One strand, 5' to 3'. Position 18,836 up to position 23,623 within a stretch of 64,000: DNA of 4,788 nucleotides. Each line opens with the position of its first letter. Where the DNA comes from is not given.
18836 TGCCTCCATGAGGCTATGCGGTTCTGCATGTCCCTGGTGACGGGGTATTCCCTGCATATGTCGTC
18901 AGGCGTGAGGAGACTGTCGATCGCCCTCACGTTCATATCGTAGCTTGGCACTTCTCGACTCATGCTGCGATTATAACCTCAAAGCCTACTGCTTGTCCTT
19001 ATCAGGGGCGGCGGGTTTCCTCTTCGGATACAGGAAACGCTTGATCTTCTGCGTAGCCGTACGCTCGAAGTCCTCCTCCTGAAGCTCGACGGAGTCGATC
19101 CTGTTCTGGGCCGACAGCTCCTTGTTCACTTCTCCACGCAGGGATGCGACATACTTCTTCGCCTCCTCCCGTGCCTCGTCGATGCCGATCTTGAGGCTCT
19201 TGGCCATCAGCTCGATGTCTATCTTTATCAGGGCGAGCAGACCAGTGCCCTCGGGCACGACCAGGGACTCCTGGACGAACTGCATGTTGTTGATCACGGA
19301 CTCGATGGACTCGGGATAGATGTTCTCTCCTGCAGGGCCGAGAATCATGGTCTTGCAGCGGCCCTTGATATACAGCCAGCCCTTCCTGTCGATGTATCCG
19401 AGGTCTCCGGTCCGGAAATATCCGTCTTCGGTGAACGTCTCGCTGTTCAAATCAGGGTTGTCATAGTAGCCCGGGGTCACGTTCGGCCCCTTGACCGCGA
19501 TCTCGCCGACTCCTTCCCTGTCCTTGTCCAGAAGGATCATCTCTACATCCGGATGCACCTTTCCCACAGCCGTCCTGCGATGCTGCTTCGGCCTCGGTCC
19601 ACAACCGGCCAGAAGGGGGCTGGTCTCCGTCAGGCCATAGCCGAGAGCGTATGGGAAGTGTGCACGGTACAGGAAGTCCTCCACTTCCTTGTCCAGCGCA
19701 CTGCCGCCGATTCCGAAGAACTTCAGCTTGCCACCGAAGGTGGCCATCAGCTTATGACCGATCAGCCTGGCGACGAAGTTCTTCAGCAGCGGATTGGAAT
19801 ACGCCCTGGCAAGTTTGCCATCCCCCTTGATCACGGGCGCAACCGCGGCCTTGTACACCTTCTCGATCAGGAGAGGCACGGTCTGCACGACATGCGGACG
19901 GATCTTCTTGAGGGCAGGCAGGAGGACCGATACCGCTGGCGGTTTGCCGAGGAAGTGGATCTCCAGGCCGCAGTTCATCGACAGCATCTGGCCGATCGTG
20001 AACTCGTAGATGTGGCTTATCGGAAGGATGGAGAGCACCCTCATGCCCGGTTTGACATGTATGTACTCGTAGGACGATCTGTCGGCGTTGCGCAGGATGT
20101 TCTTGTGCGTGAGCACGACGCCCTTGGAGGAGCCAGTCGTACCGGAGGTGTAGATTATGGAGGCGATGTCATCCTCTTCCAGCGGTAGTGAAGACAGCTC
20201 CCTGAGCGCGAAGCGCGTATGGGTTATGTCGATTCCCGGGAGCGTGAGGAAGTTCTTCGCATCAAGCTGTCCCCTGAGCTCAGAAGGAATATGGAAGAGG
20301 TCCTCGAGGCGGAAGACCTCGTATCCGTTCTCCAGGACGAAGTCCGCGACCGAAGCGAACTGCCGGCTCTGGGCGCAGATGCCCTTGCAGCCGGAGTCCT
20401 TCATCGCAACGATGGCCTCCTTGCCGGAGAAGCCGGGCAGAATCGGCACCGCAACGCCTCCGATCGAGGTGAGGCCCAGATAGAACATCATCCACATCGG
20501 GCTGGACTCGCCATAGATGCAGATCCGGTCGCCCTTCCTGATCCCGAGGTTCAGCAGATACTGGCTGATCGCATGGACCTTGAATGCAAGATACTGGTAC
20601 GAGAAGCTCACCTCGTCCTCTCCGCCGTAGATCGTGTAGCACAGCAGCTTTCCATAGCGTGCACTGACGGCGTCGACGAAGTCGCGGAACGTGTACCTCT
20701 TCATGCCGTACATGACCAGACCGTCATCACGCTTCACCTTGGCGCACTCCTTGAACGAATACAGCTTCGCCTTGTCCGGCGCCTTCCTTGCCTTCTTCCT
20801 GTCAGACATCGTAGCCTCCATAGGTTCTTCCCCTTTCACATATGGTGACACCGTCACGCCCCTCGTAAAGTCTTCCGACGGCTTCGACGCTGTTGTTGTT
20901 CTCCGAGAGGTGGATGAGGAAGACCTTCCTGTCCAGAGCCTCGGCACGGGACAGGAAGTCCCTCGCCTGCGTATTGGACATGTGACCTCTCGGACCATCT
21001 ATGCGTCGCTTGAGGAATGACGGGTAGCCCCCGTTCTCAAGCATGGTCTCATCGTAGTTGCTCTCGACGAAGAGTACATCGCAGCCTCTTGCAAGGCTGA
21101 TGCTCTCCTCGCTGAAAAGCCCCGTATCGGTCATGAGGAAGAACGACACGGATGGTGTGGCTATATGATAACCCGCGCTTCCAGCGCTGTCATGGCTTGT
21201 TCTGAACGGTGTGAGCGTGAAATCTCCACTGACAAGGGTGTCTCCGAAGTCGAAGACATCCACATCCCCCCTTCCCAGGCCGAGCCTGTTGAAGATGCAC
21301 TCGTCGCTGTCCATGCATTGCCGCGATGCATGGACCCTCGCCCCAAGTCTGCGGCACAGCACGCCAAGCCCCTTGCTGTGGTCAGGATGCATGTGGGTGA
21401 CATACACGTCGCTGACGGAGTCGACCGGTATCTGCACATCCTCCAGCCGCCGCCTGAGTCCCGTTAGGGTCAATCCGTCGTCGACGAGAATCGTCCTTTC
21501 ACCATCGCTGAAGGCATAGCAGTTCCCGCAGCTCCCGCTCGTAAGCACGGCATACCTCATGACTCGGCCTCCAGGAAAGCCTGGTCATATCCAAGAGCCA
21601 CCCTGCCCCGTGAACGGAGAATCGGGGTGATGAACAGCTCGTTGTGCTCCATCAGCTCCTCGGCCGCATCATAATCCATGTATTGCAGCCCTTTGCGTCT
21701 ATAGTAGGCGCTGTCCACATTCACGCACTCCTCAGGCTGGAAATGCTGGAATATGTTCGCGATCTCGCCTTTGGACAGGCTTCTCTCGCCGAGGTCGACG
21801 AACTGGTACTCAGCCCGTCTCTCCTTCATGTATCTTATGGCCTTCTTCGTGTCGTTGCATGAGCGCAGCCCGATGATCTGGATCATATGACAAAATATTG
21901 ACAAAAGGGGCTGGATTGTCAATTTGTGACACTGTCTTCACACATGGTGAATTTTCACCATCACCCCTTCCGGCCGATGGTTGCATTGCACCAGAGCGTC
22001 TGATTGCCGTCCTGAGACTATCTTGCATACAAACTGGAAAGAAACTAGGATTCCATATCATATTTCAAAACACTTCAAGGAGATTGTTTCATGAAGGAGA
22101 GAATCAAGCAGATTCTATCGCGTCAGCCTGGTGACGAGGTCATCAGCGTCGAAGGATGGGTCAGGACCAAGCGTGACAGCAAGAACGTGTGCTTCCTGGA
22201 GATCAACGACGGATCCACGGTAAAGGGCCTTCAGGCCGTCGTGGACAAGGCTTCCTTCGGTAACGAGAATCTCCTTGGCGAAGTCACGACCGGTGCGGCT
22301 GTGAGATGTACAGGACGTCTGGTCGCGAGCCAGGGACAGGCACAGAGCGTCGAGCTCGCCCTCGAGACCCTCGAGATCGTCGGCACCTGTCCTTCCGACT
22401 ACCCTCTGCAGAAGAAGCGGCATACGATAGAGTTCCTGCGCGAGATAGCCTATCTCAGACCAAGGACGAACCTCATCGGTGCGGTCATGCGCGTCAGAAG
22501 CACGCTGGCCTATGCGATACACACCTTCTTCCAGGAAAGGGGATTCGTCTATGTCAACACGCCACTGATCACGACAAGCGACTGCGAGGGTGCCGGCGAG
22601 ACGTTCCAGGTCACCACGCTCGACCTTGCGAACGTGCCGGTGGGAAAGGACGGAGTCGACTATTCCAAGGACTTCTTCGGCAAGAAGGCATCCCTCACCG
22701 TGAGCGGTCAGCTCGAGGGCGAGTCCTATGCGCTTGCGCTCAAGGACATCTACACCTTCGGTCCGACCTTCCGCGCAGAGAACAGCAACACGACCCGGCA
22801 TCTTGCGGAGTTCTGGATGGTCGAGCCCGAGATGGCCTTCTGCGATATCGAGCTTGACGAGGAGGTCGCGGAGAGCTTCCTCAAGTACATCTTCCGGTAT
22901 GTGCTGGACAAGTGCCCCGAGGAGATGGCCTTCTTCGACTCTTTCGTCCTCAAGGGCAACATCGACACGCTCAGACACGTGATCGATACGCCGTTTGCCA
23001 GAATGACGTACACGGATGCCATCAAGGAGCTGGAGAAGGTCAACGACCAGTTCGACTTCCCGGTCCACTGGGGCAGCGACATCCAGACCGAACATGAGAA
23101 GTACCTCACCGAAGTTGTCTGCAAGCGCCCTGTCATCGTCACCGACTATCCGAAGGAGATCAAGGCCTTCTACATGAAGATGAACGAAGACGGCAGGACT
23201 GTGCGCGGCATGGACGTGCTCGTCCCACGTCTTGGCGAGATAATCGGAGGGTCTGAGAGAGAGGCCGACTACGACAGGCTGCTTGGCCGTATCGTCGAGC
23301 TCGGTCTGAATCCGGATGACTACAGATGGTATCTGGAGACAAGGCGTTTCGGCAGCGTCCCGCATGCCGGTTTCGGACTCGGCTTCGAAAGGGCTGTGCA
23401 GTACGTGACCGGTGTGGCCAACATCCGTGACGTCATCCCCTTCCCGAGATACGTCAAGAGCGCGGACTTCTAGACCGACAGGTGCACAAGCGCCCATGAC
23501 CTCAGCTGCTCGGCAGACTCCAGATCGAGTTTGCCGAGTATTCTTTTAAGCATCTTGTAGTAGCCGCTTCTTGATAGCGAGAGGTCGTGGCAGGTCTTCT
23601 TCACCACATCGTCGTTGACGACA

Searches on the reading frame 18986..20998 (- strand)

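Call 11: search_protein_families(library=pfam, proteins=[window:18986-20998:-], max_evalue=0.001)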
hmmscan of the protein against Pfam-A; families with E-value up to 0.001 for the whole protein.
window:18986-20998:- (670 aa): 1 family
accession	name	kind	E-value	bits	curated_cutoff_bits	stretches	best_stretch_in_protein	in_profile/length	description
PF00501.34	AMP-binding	-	1.8e-64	218.4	29.9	1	124-512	16-384/384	AMP-binding enzyme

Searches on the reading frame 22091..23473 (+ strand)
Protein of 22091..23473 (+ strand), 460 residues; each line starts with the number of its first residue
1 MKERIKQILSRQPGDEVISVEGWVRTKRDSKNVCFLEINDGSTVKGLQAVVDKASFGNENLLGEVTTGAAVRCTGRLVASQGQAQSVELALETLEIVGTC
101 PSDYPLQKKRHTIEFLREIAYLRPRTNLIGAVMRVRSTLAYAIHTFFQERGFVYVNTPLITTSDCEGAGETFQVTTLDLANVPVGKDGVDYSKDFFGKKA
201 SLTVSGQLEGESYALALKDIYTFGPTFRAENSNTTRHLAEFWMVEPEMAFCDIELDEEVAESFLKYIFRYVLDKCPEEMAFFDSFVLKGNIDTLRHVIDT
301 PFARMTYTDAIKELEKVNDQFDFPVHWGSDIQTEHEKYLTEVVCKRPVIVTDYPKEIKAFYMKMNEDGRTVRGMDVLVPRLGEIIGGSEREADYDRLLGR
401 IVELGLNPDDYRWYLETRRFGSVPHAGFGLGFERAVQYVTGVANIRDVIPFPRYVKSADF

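Call 11: search_protein_families(library=pfam, proteins=[window:22091-23473:+], max_evalue=0.001)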
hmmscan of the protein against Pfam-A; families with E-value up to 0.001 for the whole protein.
window:22091-23473:+ (460 aa): 2 families
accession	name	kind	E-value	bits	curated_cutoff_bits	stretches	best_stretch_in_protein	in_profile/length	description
PF00152.25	tRNA-synt_2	-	3.1e-63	214.1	25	1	118-453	7-306/308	tRNA synthetases class II (D, K and N)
PF01336.31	tRNA_anti-codon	-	1.1e-10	41.8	27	1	18-96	1-74/75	OB-fold nucleic acid binding domain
